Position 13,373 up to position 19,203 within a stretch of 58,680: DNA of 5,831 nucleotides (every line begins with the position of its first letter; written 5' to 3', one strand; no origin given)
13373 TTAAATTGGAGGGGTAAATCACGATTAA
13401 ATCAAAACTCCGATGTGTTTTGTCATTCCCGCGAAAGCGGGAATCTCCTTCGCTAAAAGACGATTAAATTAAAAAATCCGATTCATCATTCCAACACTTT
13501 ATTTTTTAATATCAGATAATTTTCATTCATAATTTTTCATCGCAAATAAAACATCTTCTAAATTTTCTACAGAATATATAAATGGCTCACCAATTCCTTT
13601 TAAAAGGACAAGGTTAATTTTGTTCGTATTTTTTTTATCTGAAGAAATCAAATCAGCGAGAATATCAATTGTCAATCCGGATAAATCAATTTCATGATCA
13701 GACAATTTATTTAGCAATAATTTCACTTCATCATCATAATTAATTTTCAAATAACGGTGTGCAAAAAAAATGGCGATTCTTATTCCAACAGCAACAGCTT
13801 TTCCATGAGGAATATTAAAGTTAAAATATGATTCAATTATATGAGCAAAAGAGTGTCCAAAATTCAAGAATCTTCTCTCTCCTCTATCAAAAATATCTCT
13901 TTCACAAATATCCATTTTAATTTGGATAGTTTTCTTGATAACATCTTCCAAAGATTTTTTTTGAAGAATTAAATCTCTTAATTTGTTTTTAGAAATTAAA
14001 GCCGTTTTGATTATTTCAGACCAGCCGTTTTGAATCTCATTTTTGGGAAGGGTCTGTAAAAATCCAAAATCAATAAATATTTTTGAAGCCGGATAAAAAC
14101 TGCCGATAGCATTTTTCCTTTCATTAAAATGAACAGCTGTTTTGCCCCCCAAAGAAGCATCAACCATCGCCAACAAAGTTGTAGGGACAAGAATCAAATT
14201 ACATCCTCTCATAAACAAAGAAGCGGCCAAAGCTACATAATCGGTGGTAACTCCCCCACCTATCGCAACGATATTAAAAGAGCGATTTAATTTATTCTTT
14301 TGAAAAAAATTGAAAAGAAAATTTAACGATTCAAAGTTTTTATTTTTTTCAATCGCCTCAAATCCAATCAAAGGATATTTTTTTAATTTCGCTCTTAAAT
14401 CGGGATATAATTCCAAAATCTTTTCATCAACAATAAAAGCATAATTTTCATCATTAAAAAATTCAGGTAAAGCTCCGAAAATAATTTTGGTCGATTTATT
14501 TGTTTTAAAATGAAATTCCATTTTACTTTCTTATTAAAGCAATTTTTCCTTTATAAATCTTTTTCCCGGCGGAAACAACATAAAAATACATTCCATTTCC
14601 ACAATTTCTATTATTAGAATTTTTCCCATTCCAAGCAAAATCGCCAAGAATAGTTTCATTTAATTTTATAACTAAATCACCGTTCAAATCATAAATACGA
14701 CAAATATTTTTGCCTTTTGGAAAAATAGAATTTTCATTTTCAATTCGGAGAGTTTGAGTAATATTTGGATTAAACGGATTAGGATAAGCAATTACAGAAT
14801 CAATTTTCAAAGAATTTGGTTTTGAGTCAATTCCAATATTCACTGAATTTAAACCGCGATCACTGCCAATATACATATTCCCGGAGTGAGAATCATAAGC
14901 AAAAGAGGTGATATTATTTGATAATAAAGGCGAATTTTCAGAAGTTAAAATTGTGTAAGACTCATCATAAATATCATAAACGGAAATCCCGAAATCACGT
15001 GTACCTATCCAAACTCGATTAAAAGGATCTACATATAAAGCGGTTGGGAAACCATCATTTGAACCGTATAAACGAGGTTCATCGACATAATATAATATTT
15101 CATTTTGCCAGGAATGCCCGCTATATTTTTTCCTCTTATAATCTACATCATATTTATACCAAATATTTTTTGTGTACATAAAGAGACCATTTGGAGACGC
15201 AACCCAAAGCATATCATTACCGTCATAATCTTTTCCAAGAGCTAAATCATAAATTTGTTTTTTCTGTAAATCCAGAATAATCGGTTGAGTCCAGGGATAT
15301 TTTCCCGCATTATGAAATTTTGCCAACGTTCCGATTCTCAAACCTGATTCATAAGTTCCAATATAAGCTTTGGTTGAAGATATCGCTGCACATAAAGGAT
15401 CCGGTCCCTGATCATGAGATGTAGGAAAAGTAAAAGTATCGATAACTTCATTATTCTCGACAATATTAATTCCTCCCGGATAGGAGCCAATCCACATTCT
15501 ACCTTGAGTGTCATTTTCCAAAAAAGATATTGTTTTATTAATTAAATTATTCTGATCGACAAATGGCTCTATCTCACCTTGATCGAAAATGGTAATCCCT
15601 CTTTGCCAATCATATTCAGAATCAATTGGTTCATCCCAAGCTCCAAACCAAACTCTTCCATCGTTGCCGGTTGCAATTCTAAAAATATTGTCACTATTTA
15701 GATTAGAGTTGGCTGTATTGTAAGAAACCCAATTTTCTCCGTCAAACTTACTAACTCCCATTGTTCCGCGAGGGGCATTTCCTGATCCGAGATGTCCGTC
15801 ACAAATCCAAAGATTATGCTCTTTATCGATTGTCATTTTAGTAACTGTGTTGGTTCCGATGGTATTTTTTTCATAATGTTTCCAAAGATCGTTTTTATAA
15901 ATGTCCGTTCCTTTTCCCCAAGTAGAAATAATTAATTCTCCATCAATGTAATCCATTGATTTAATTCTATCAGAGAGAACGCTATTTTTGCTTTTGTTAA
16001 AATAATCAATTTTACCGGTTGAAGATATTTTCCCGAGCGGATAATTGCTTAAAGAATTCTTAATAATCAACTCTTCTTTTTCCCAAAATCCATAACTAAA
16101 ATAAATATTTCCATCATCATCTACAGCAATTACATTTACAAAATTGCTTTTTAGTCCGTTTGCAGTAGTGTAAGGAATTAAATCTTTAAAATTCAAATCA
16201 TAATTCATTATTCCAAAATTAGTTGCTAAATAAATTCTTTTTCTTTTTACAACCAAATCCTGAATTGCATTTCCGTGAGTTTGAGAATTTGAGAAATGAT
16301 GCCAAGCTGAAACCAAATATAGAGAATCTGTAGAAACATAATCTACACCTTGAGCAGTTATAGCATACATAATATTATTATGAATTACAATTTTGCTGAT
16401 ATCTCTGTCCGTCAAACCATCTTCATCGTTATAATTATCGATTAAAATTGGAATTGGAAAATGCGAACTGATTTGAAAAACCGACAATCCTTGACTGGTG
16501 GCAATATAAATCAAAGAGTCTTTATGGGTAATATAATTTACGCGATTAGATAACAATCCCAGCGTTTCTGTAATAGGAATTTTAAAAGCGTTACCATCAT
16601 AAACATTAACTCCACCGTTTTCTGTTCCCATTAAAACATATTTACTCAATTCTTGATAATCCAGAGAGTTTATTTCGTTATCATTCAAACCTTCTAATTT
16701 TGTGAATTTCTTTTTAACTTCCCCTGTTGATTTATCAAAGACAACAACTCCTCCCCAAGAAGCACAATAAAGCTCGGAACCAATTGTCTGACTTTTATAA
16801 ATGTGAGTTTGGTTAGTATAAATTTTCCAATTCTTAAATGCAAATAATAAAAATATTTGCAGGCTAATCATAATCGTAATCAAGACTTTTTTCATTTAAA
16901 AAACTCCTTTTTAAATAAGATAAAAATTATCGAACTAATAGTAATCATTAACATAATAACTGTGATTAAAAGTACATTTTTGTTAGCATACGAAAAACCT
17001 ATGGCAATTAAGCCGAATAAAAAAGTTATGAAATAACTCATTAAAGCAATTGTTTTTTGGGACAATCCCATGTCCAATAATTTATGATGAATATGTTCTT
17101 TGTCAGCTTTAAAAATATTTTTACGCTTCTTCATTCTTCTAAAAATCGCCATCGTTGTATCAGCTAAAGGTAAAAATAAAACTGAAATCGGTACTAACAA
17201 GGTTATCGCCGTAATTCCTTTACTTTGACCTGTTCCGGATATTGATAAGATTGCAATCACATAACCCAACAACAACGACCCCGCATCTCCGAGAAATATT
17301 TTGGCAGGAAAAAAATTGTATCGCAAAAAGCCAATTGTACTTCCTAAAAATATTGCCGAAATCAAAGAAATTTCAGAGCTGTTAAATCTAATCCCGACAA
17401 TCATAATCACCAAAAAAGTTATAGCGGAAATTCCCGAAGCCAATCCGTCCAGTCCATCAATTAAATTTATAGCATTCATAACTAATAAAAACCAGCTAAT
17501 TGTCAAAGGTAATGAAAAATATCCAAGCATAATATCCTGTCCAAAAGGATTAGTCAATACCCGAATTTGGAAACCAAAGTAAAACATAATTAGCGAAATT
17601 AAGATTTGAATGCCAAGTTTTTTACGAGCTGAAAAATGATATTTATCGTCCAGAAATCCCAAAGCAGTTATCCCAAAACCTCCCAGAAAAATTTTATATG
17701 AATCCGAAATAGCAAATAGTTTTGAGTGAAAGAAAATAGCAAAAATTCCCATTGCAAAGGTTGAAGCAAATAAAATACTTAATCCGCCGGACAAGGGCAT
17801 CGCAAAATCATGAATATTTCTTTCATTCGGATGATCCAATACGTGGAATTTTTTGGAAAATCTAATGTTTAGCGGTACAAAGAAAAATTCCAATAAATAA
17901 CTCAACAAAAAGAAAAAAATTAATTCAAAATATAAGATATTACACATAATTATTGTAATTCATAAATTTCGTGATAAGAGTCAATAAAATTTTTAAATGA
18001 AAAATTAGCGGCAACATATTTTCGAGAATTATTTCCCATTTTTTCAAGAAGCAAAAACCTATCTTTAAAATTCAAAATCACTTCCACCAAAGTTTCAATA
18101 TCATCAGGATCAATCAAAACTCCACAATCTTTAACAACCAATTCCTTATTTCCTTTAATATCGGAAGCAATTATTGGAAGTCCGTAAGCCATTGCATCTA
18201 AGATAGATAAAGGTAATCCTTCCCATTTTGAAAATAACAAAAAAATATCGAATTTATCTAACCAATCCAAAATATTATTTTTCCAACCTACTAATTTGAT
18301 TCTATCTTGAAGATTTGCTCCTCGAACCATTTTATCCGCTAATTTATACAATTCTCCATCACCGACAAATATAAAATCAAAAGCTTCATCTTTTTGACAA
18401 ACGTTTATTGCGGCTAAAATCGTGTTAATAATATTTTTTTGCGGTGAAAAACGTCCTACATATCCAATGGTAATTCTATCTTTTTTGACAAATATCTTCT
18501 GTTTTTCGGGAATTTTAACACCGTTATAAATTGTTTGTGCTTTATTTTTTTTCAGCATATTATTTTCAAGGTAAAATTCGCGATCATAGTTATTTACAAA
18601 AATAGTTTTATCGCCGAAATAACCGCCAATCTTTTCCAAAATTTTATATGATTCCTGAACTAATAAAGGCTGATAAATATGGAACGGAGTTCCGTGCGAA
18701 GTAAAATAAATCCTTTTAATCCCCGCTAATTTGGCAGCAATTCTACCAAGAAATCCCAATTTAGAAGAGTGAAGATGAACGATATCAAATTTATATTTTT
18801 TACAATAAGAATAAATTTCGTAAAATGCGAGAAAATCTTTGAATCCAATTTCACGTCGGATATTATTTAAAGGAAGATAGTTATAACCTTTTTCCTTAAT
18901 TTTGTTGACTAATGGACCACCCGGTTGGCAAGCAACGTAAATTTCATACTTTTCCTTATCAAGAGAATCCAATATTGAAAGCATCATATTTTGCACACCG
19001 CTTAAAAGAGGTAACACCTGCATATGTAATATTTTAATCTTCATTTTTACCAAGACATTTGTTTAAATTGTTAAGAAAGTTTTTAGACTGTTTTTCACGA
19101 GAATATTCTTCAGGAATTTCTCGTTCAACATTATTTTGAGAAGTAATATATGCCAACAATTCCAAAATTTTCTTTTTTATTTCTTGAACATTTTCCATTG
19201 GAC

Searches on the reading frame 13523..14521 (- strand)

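Call 39: search_protein_families(library=pfam, max_evalue=0.00001, proteins=[window:13523-14521:-])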
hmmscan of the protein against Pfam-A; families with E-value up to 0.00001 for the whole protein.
window:13523-14521:- (332 aa): 2 families
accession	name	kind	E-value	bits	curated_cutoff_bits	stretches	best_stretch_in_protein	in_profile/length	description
PF01761.26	DHQ_synthase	-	2.7e-36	124.2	24.2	1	55-164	5-114/115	3-dehydroquinate synthase N-terminal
PF24621.2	DHQS_C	-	2.2e-25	89.7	27.6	1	166-298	1-144/144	3-dehydroquinate synthase C-terminal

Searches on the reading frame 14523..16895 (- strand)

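Call 39: search_protein_families(library=pfam, max_evalue=0.00001, proteins=[window:14523-16895:-])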
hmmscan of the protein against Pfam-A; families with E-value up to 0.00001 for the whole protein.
window:14523-16895:- (790 aa): 3 families
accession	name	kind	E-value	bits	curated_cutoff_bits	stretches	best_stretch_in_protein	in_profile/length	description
PF07494.17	Reg_prop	-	5.2e-17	60.2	20.4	0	613-633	3-23/24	Two component regulator propeller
PF21544.3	PorZ_N_b_propeller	-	5.4e-11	43.4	27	0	43-144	2-106/154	TSS9, PorZ, N-terminal beta-propeller domain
PF13585.12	CHU_C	-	2.2e-06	28.1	27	1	705-782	4-81/86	CHU_C Type IX secretion signal domain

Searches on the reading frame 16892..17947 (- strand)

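Call 39: search_protein_families(library=pfam, max_evalue=0.00001, proteins=[window:16892-17947:-])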
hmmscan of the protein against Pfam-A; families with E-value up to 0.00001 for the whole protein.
window:16892-17947:- (351 aa): 1 family
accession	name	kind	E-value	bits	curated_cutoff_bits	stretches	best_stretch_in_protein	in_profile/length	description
PF00953.26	Glycos_transf_4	-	1.3e-38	133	27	1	86-238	4-159/160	Glycosyl transferase family 4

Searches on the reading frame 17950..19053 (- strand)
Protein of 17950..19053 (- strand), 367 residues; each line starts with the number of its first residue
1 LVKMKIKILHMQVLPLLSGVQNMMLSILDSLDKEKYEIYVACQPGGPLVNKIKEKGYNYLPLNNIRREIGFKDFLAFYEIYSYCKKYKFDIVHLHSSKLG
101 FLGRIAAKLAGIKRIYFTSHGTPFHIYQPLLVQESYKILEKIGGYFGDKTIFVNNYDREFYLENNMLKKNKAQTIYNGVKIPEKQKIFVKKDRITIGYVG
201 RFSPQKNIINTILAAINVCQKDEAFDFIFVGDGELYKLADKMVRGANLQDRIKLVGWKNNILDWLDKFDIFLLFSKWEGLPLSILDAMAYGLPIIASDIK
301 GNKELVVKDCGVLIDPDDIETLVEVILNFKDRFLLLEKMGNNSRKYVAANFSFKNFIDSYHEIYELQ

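Call 40: search_protein_families(library=pfam, max_evalue=0.00001, proteins=[window:17950-19053:-])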
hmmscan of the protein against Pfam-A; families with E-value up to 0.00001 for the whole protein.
window:17950-19053:- (367 aa): 5 families
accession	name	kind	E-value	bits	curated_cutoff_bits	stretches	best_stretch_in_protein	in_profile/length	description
PF00534.26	Glycos_transf_1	-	4.5e-30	104.9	26.4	1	183-345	5-171/172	Glycosyl transferases group 1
PF13692.12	Glyco_trans_1_4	-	1e-26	94.3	27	1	194-328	2-138/142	Glycosyl transferases group 1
PF13439.12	Glyco_transf_4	-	1.8e-16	61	28.5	1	18-179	2-166/170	Glycosyltransferase Family 4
PF13477.12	Glyco_trans_4_2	-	1e-12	48.8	23.4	1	24-131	13-118/139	Glycosyl transferase 4-like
PF13579.12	Glyco_trans_4_4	-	1.7e-06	28.9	29.7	1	19-178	2-158/158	Glycosyl transferase 4-like domain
